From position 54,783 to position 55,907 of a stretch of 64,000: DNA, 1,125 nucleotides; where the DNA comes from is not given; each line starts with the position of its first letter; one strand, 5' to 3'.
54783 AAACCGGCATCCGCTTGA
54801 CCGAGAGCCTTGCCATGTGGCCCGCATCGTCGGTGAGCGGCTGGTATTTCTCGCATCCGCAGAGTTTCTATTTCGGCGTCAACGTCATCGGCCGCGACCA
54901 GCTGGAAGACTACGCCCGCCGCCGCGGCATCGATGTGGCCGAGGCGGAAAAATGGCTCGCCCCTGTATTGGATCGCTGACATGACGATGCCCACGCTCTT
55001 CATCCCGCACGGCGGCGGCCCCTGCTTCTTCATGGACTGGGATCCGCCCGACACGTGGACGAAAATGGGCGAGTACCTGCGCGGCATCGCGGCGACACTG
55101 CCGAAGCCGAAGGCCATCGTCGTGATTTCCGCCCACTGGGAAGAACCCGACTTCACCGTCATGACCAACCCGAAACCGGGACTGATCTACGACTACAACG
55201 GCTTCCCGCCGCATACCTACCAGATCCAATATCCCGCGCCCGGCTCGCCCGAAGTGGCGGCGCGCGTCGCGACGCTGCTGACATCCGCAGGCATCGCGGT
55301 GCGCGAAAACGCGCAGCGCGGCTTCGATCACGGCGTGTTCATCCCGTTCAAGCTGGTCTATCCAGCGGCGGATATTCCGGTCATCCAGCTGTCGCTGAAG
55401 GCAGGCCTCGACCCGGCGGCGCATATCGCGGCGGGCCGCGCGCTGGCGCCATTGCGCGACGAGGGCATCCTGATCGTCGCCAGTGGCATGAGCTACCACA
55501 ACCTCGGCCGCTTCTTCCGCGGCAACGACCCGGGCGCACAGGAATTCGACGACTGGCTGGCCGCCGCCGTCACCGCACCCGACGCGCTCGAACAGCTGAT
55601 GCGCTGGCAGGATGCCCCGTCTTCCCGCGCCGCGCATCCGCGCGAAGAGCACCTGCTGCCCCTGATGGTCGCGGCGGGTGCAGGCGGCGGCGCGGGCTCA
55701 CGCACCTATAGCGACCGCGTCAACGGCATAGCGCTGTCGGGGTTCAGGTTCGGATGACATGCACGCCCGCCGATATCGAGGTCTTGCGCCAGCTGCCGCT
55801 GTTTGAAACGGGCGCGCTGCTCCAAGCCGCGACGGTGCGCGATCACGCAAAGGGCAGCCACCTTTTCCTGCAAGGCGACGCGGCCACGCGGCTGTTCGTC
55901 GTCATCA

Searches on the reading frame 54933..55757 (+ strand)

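Call 74: search_protein_families(library=pfam, proteins=[window:54933-55757:+], max_evalue=0.01)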
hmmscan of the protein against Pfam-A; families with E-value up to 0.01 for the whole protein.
window:54933-55757:+ (274 aa): 1 family
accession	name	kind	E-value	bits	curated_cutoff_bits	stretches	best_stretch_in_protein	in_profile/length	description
PF02900.23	LigB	-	3.7e-33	115.2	26.3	1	51-257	37-252/269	Catalytic LigB subunit of aromatic ring-opening dioxygenase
